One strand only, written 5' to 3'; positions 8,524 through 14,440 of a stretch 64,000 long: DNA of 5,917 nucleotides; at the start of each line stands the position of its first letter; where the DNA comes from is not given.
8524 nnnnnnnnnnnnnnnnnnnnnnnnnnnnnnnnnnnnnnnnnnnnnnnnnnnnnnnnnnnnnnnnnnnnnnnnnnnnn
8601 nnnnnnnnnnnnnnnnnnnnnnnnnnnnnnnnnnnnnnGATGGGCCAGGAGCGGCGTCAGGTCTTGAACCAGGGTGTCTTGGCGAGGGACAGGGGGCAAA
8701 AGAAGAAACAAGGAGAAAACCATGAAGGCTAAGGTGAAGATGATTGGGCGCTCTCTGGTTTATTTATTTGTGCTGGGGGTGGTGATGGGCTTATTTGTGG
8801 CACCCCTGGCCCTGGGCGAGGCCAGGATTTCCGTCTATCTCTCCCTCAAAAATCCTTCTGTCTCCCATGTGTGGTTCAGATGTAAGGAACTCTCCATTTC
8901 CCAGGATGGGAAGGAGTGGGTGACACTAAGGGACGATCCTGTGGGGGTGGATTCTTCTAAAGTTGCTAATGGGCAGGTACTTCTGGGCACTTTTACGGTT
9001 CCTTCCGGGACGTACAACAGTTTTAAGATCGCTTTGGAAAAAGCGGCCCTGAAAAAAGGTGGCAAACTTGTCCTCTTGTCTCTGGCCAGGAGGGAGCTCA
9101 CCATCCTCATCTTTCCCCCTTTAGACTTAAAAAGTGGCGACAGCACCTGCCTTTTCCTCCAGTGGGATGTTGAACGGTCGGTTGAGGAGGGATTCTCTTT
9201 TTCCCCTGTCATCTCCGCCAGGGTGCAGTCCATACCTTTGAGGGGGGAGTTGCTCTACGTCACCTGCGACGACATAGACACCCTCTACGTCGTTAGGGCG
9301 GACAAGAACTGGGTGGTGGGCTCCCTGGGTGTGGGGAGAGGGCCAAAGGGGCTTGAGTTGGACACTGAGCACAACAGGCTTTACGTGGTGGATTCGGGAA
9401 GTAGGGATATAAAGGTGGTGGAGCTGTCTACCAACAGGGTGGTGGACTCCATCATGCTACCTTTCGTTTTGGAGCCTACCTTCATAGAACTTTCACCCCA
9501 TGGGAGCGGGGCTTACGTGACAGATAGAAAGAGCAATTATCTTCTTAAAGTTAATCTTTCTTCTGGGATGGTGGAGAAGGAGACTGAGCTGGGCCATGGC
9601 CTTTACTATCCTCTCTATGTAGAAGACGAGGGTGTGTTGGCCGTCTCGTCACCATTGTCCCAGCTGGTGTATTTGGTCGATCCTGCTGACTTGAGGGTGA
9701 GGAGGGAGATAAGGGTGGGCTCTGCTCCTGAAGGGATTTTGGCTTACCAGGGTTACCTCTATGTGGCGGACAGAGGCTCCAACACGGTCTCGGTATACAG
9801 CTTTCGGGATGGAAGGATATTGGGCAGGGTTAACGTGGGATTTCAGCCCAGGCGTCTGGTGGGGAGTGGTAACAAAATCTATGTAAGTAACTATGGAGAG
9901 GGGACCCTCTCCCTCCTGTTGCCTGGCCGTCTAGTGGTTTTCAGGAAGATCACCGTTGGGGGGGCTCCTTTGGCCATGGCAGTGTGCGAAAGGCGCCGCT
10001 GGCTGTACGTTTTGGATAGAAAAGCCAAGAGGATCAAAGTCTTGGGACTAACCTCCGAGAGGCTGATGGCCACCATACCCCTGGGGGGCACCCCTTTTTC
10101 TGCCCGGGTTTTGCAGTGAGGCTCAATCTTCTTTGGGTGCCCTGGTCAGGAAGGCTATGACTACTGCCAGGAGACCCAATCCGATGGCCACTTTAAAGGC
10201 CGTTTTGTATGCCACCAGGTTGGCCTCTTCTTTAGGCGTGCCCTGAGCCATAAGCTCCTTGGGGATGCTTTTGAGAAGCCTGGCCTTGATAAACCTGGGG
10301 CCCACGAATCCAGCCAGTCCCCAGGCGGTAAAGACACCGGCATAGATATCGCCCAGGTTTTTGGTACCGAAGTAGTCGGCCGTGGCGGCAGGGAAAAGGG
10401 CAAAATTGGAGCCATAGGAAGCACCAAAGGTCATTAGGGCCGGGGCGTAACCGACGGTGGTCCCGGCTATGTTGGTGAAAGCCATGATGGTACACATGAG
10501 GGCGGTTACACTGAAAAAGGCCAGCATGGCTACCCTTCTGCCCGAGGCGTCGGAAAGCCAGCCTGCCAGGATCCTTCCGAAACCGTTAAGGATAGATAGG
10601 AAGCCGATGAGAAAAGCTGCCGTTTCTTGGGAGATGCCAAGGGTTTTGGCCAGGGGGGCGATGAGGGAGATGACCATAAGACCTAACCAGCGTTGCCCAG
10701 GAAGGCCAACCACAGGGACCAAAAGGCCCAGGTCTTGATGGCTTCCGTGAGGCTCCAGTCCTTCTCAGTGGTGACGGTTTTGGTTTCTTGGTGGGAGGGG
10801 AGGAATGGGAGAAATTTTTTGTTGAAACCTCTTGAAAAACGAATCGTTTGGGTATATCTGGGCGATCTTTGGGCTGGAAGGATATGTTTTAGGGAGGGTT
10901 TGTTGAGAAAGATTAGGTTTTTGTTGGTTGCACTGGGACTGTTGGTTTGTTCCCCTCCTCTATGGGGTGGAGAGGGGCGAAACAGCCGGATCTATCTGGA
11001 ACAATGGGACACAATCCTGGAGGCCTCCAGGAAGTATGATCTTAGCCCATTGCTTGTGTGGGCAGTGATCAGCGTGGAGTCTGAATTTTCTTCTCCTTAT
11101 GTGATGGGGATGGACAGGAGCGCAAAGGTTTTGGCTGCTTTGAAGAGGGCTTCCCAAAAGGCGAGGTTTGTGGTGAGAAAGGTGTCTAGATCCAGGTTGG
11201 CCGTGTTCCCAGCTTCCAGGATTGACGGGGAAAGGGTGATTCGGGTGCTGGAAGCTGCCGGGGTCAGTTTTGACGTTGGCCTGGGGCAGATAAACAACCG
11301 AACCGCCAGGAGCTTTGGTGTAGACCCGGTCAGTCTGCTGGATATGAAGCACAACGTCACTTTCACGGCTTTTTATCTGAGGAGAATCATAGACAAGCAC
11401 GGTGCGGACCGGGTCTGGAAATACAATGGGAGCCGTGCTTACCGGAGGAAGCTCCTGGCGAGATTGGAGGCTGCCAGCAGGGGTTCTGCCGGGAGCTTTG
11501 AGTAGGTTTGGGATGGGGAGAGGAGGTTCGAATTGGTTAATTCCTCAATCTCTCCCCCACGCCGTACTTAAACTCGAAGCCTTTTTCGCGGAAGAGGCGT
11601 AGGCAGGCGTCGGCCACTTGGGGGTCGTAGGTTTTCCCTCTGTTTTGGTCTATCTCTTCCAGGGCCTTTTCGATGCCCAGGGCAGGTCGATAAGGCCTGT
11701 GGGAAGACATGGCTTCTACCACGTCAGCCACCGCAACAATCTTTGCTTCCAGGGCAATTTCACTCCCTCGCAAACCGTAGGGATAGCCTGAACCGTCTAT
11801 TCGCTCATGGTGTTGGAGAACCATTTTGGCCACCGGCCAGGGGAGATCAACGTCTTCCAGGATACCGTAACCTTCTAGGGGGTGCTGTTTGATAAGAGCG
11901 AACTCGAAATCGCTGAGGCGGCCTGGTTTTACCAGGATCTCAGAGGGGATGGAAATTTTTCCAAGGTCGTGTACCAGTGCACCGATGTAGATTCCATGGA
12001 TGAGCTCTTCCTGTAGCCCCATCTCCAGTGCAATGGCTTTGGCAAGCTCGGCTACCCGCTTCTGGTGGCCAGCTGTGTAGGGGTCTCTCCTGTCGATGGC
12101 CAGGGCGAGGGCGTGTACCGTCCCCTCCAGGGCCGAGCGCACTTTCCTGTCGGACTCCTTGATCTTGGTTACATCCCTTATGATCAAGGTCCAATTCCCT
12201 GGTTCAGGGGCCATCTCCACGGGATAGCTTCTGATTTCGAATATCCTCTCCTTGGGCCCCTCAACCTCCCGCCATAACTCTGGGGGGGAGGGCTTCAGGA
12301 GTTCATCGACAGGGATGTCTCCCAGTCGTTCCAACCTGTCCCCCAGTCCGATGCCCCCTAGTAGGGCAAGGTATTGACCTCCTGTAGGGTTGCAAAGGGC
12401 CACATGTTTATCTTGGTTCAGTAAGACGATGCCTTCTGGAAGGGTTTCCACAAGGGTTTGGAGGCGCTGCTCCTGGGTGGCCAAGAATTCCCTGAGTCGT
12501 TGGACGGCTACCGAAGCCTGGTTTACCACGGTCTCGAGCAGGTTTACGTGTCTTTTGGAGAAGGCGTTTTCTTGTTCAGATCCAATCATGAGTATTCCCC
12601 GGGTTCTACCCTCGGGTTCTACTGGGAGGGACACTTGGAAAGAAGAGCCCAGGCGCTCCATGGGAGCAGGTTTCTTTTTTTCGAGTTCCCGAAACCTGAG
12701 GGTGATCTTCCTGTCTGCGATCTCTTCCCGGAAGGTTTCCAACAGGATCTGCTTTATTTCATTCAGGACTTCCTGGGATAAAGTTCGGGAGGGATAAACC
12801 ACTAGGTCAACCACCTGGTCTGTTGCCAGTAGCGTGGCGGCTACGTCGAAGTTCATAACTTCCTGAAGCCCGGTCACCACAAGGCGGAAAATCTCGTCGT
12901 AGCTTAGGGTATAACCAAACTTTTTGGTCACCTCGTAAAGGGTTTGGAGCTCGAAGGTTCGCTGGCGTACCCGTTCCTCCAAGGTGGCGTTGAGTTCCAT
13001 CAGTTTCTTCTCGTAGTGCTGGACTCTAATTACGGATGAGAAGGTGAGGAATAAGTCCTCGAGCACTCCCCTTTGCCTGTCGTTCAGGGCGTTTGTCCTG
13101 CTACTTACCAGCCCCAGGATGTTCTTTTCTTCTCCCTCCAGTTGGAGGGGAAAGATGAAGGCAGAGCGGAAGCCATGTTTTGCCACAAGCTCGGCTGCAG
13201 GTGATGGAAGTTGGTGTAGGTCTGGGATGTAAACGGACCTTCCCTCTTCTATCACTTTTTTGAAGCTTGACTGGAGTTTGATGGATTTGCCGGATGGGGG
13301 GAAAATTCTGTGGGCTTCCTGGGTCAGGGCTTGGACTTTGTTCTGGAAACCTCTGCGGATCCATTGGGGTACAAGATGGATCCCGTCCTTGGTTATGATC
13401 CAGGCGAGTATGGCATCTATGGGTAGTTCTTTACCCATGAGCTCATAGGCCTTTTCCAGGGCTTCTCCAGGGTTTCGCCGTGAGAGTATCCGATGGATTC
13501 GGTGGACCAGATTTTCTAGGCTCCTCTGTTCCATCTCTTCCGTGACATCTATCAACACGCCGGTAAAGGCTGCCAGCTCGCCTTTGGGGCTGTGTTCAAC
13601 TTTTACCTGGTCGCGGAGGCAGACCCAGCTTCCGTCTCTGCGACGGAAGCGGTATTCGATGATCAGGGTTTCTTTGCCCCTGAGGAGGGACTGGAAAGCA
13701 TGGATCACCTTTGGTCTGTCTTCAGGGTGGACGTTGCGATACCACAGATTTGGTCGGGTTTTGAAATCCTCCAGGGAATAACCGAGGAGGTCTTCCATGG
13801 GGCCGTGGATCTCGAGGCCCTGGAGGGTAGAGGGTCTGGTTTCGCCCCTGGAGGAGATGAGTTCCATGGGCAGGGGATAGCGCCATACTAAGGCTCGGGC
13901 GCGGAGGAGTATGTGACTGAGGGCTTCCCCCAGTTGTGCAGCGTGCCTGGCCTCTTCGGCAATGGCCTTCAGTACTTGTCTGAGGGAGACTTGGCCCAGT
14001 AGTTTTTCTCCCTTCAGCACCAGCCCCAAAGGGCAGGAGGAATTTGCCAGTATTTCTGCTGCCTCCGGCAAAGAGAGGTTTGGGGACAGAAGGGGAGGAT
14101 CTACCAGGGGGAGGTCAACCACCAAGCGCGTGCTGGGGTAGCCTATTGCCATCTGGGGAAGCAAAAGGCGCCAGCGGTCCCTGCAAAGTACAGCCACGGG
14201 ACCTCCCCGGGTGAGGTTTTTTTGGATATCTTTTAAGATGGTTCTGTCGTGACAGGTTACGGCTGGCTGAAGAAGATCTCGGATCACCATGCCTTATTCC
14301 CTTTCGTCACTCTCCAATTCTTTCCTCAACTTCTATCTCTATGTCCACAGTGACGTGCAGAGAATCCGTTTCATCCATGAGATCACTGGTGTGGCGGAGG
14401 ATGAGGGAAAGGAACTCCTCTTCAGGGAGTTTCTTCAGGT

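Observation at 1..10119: Multihaem cytochrome / beta-propeller locus (56 haem motifs) resembling an extracellular electron-transfer or nanowire assembly neighbourhood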

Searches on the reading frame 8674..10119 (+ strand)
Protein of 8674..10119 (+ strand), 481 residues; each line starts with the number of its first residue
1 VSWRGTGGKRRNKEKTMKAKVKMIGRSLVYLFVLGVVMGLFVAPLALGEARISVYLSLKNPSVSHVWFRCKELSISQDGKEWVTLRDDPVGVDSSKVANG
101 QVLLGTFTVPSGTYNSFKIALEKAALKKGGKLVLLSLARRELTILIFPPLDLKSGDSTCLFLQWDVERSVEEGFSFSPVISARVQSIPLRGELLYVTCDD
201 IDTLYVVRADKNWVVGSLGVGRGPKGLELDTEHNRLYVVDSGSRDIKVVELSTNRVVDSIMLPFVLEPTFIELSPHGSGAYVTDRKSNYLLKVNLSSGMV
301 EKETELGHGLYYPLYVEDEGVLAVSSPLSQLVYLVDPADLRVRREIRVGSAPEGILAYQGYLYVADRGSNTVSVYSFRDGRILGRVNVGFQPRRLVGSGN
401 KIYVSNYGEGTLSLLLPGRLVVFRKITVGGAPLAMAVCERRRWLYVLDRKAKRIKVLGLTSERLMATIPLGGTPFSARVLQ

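Call 6: search_protein_families(library=pfam, proteins=[window:8674-10119:+], max_evalue=0.01)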
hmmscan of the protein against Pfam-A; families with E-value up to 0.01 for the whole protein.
window:8674-10119:+ (481 aa): 4 families
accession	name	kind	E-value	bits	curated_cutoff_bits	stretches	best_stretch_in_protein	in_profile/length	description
PF14321.11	DUF4382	-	2.3e-06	28.3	25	1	50-172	2-125/136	Domain of unknown function (DUF4382)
PF01436.27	NHL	-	5.9e-05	23.3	20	0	362-375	15-28/28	NHL repeat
PF21783.3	YNCE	-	0.00019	21.3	27.1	0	335-477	183-331/339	YNCE-like beta-propeller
PF10282.15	Lactonase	-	0.0069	16.1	21.7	0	360-406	256-309/344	Lactonase, 7-bladed beta-propeller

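Call 14: search_protein_families(library=ncbifam, proteins=[window:8674-10119:+], max_evalue=0.01)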
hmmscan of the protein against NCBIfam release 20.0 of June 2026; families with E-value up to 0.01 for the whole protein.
window:8674-10119:+ (481 aa): 9 families
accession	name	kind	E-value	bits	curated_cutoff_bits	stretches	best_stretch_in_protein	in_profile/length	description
TIGR02276.1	beta_rpt_yvtn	repeat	2.4e-24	85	27.85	1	398-437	2-41/42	beta-propeller repeat protein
TIGR03866.1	PQQ_ABC_repeats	subfamily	7.8e-21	74.4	287.3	3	190-300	9-117/310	PQQ-dependent catabolism-associated beta-propeller protein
NF052340.1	hydrazine_beta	equivalog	8.9e-10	38.2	560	1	190-284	43-135/372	hydrazine synthase subunit beta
NF052280.1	7_blade_YncE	equivalog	9.9e-10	37.7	400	1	204-354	152-303/338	7-bladed beta-propeller protein YncE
NF052460.1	L-NosZ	equivalog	8.2e-08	31.2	700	1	235-375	56-201/480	clade III lactonase-type nitrous-oxide reductase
NF048007.1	MmpL3Stblzr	equivalog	9.7e-07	28.3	600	0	204-284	250-326/366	MmpL3/TtfA transport complex stabilizer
NF052342.1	hydrazine_BC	exception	1.8e-06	26.4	1250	0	189-282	90-184/690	hydrazine synthase subunit beta-gamma fusion subunit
NF038015.2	AztD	exception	0.0015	17.3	400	0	318-358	314-354/356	zinc metallochaperone AztD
NF033206.1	ScyE_fam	subfamily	0.0016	18.1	80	0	348-382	138-171/333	ScyD/ScyE family protein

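Call 78: search_solved_structures(query=window:8722-10119:+, max_evalue=0.01)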
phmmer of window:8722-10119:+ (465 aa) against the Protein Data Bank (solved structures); distinct sequences matched with E-value up to 0.01: 4.
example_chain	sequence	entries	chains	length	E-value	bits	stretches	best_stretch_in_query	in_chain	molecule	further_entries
1l0q_A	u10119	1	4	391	4.6e-23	85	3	175-270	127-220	Surface layer protein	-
1rwi_B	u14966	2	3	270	7.8e-05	24.9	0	245-356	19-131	Serine/threonine-protein kinase pknD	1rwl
8s9p_B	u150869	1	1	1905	0.00094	21.3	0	200-269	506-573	Low-density lipoprotein receptor-related protein 4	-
3vgz_A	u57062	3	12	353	0.0024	20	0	210-284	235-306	Uncharacterized protein YncE | PQQ-dependent catabolism-associated beta-propeller protein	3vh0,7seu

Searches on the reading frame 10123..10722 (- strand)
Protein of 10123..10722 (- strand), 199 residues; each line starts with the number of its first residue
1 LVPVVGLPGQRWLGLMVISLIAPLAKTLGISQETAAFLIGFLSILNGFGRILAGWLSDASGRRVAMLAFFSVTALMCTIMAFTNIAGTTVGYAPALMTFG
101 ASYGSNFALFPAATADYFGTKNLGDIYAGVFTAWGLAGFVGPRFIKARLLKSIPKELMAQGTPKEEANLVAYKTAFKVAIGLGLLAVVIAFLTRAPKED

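Call 43: search_protein_families(library=pfam, proteins=[window:10123-10722:-], max_evalue=0.01)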
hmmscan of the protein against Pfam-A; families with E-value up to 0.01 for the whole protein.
window:10123-10722:- (199 aa): 3 families
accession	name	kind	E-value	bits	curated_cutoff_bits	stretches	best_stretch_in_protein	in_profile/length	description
PF07690.21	MFS_1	-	3.4e-14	53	33.4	1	14-142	217-347/347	Major Facilitator Superfamily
PF12832.13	MFS_1_like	-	0.00063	19.3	25.2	1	29-160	30-159/373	MFS_1 like family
PF00083.30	Sugar_tr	-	0.002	17.5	22.3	1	10-110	265-366/452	Sugar (and other) transporter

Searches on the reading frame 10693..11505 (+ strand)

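Call 43: search_protein_families(library=pfam, proteins=[window:10693-11505:+], max_evalue=0.01)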
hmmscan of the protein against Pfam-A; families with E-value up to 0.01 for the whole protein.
window:10693-11505:+ (270 aa): 1 family
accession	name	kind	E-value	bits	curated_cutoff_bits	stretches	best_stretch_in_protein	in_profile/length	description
PF01464.25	SLT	-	6.4e-06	26.2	21.3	1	107-239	2-86/117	Transglycosylase SLT domain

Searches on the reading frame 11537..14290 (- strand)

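Call 43: search_protein_families(library=pfam, proteins=[window:11537-14290:-], max_evalue=0.01)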
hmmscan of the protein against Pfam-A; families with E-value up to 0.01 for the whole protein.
window:11537-14290:- (917 aa): 12 families
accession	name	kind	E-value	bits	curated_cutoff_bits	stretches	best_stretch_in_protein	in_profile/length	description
PF13487.12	HD_5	-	6.4e-36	124.1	27.2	1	731-892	6-170/170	HD domain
PF08447.18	PAS_3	-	1.7e-20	73.5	25.6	1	164-245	7-88/89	PAS fold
PF01966.28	HD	-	3.3e-20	73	22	1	740-861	2-116/116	HD domain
PF13185.12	GAF_2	-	1.8e-19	70.7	28.6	2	462-597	2-136/136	GAF domain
PF01590.32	GAF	-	2.3e-11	44.8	22.4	2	465-596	3-133/133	GAF domain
PF00989.32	PAS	-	2.7e-05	24.6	22.6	0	165-249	30-113/113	PAS fold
PF08448.16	PAS_4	-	5.4e-05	23.8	23.1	0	183-252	40-108/110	PAS fold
PF00571.33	CBS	-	7.1e-05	23.5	24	1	59-111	3-56/57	CBS domain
PF13188.13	PAS_8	-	0.00036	20.8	21.8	1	608-648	1-43/65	PAS domain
PF13492.12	GAF_3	-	0.0004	21.2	27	1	466-598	4-129/129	GAF domain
PF13426.13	PAS_9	-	0.0013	19.4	27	0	165-251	20-103/103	PAS domain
PF14598.12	PAS_11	-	0.0016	18.8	25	1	182-235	36-89/109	PAS domain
